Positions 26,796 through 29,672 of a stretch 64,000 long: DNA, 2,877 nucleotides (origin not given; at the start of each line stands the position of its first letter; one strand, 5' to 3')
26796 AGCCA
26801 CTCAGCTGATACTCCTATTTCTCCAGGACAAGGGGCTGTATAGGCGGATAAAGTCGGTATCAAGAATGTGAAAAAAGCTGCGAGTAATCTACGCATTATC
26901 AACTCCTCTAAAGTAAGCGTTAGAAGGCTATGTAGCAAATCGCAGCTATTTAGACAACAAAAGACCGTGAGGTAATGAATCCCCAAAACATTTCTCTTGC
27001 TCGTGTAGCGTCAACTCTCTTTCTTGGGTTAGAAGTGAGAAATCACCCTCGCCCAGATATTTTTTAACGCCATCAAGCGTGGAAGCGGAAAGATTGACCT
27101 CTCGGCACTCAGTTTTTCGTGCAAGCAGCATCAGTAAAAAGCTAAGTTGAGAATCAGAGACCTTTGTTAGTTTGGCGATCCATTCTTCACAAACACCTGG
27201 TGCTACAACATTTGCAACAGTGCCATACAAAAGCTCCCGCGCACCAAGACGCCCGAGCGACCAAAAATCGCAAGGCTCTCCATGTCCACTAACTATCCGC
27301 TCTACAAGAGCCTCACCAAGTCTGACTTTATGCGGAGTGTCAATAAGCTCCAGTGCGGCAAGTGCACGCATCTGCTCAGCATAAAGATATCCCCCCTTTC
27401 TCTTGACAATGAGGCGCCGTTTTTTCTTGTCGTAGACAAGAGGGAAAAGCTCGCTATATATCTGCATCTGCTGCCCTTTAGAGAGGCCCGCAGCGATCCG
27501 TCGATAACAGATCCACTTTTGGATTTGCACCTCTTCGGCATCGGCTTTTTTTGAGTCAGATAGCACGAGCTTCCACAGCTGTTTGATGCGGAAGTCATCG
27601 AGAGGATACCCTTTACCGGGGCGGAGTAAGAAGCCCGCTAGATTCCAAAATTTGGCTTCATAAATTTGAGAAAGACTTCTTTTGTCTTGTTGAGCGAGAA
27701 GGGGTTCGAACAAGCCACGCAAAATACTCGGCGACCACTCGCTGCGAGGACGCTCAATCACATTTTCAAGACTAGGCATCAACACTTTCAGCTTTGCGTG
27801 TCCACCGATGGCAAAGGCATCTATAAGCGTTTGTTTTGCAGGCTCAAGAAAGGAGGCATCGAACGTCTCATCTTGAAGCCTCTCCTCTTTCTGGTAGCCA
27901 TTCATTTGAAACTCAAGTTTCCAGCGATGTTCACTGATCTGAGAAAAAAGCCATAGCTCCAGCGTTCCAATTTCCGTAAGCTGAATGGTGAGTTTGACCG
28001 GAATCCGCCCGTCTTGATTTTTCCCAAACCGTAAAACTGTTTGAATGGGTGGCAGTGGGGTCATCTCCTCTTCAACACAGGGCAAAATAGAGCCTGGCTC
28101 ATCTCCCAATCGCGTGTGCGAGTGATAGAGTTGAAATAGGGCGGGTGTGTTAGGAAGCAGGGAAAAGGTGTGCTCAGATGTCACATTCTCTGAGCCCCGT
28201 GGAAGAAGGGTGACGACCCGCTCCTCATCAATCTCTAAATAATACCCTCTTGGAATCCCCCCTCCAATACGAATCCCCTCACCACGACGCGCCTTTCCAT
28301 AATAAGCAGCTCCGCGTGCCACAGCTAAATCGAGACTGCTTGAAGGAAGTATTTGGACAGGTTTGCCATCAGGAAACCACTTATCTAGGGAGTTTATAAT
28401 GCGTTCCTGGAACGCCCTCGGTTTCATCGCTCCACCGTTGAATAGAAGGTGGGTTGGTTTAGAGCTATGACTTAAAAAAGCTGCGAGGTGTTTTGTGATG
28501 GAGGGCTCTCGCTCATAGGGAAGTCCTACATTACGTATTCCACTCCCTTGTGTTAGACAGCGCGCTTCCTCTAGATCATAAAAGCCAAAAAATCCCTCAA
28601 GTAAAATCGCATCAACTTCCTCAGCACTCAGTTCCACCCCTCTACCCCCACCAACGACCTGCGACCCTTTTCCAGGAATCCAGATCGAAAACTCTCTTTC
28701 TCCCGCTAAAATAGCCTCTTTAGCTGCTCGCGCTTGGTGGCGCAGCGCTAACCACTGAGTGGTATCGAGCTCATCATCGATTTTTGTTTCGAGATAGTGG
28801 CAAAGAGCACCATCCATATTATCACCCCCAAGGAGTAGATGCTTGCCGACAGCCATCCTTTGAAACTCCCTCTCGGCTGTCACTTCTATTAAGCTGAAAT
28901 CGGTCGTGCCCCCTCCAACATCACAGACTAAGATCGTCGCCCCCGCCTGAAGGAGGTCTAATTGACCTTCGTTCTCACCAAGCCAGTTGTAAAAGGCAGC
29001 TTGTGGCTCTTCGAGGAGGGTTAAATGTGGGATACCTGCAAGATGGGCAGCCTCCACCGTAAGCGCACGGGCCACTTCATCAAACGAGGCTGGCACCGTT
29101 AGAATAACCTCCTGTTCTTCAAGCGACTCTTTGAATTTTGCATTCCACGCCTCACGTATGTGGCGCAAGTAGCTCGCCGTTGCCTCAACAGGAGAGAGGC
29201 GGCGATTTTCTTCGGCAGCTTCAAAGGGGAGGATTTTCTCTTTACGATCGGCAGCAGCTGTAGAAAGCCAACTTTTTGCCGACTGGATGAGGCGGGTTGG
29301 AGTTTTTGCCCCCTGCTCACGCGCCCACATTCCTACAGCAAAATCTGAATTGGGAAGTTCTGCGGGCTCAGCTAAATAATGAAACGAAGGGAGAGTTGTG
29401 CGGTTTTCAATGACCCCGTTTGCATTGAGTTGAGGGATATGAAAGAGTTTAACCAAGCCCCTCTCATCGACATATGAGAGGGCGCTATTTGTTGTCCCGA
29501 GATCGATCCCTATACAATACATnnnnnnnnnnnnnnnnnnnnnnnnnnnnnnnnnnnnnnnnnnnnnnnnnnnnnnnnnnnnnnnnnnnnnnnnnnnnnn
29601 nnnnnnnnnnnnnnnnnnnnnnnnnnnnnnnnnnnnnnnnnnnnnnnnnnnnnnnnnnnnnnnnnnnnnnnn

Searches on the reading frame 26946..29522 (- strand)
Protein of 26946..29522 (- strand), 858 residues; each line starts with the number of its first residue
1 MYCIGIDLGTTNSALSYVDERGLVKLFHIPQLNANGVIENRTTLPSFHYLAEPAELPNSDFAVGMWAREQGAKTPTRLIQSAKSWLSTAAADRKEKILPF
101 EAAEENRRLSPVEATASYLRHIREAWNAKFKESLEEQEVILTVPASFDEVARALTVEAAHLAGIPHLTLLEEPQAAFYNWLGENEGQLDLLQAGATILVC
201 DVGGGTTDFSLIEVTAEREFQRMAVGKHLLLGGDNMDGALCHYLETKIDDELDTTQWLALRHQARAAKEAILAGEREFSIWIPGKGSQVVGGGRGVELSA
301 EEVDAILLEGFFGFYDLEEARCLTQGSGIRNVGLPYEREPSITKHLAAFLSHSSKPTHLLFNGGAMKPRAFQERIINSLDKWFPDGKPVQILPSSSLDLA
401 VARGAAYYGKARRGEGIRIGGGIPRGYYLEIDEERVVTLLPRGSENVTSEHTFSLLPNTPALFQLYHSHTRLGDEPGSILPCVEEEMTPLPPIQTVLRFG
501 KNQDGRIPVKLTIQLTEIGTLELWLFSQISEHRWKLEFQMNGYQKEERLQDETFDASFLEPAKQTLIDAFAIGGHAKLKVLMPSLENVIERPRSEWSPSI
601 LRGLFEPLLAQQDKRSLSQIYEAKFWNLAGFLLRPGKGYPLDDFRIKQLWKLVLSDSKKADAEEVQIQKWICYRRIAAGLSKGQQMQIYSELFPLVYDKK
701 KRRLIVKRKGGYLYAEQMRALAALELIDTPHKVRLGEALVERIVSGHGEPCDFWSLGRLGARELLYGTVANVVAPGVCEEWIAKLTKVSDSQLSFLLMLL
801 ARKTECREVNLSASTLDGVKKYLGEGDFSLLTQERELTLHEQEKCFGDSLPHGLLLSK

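Call 26: search_protein_families(library=ncbifam, proteins=[window:26946-29522:-], max_evalue=1e-10)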
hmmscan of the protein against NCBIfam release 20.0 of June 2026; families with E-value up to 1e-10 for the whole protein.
window:26946-29522:- (858 aa): 8 families
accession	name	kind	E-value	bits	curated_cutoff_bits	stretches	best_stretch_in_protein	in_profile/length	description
TIGR01991.1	HscA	equivalog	9.7e-31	106.9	708.55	1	4-273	2-261/600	Fe-S protein assembly chaperone HscA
NF003520.0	PRK05183.1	subfamily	1.8e-30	106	620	1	3-272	21-280/621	Fe-S protein assembly chaperone HscA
TIGR02350.1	prok_dnaK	equivalog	1.8e-25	89.4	822.55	1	3-251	2-238/596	molecular chaperone DnaK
NF001413.0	PRK00290.1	equivalog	7.4e-25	87.3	648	1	3-251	4-239/625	molecular chaperone DnaK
NF002399.0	PRK01433.1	equivalog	4.3e-20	71.9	743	1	97-272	106-265/595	Fe-S protein assembly chaperone HscA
NF009946.0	PRK13410.1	equivalog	3.8e-15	55.1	1019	1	4-251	5-242/669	molecular chaperone DnaK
NF009947.0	PRK13411.1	equivalog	1e-13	50.3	1002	1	4-250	5-240/662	molecular chaperone DnaK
TIGR00904.1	mreB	subfamily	3.9e-11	42.6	365.75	0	132-249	94-198/334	MreB/Mrl family cell shape determining protein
